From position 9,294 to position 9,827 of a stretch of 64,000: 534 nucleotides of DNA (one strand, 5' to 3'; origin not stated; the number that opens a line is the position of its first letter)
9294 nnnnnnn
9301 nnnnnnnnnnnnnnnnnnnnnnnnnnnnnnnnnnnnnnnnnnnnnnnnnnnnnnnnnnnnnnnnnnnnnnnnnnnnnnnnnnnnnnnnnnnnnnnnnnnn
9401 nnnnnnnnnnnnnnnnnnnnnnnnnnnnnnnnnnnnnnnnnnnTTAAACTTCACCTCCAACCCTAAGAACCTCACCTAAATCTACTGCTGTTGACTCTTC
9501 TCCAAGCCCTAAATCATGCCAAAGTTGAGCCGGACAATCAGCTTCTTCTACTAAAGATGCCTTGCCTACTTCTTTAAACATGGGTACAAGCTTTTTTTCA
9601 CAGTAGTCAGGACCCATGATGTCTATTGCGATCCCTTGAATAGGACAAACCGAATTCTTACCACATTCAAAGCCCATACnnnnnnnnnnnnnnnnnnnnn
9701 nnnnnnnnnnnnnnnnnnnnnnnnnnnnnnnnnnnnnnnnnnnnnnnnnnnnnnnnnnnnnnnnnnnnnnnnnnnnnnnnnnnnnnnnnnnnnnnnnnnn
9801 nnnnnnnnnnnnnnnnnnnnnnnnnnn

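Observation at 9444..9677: Two small two-CP-motif proteins (77 aa at rpsL|rpsG, 89 aa at fusA|tuf) look like paralogs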

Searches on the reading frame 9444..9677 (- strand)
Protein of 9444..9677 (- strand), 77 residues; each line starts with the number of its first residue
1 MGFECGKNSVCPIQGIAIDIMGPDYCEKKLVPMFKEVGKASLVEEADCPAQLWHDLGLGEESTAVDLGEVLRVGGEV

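Call 5: search_protein_families(library=pfam, max_evalue=1, proteins=[window:9444-9677:-])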
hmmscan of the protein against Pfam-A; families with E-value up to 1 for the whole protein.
window:9444-9677:- (77 aa): 0 families

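Call 7: find_homologous_proteins(query=window:9444-9677:-, max_evalue=0.01)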
Query window:9444-9677:- (77 aa): 1 proteins with E <= 0.01 among 1 candidates.
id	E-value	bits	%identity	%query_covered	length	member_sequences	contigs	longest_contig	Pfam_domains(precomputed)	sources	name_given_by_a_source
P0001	2.2e-45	170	100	100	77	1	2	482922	-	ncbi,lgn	-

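Call 9: find_encoding_contigs(protein=P0001, flank=10000, max_places=6)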
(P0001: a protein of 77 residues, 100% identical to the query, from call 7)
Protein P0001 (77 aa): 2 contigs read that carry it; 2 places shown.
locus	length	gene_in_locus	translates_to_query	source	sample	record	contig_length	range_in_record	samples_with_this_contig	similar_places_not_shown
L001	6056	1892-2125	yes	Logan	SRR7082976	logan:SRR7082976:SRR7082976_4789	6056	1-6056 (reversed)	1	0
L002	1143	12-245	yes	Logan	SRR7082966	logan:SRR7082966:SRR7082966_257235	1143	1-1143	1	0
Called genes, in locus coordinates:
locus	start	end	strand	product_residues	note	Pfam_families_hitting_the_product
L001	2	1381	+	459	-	?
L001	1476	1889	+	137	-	PF00164:Ribosom_S12_S23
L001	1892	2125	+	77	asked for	-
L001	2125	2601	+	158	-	PF00177:Ribosomal_S7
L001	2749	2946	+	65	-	-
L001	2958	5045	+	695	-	PF00009:GTP_EFTU, PF03144:GTP_EFTU_D2, PF22042:EF-G_D2, PF14492:EFG_III, PF16658:RF3_C (weak), PF03764:EFG_IV, PF00679:EFG_C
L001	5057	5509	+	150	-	-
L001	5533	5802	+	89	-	-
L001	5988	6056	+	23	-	?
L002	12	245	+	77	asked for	-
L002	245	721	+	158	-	PF00177:Ribosomal_S7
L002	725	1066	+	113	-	-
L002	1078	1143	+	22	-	?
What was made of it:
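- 8968..9444 (-): rpsG (S7), the downstream neighbour. Its start overlaps the o77 stop. PF00177 (call 9).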

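Call 29: find_related_loci(query=window:9444-9677:-, collection=metagenome_contigs, flank=6000)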
Query window:9444-9677:- (77 aa) in metagenome_contigs; peptide patterns used: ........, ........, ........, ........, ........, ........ (x = any residue, [..] = any of these).
469 stretches matched a pattern, but none encodes a relative of the query by tblastn (E <= 1e-3).

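Call 46: predict_structure(protein=window:9444-9677:-)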
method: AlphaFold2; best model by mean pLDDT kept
length: 77 residues; sequences in the alignment: 1
mean_pLDDT: 46.8   pTM: 0.34
mean pLDDT of the five models: 46.8, 44.9, 44.2, 42.4, 40.5
residues with pLDDT >= 90: 0; 70-90: 0; 50-70: 32; < 50: 45
segments of 3 or more residues with pLDDT < 50: 1-20, 57-77
pLDDT, mean of each block of 10 residues (from residue 1): 35 36 62 64 55 46 39 34
secondary structure, 60 per line:
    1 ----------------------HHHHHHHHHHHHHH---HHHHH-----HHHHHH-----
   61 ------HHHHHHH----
elements in order: H23-36 H40-44 H50-55 H67-73
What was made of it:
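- AlphaFold confidence is low (call 46).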

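Call 48: search_protein_representatives(protein=window:9444-9677:-)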
Query: 77 residues. Proteins with E-value up to 0.001 (for the whole library): 2; up to 1e-10: 2; up to 1e-30: 1. The best 2 are listed.
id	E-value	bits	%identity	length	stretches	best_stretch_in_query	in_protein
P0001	7.0e-46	169.8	100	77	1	1-77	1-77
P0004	9.4e-12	61.1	38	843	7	46-66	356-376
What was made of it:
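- o77 is a complete orphan (calls 7, 29, 48).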

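Call 67: find_encoding_contigs(protein=P0005, flank=5000)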
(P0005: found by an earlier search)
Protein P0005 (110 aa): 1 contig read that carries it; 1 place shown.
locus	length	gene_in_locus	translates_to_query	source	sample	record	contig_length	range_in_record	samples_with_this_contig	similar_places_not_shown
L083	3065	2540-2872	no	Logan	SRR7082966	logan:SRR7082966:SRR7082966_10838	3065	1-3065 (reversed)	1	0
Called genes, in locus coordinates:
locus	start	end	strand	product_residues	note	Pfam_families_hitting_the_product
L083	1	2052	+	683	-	?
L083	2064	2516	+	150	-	-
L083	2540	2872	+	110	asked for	-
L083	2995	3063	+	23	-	?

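Call 77: search_dna_similar(query=window:9444-9677:-, collection=phages, mode=protein, max_evalue=0.1, max_rows=5)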
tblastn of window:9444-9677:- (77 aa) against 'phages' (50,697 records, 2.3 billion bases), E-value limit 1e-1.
No match.
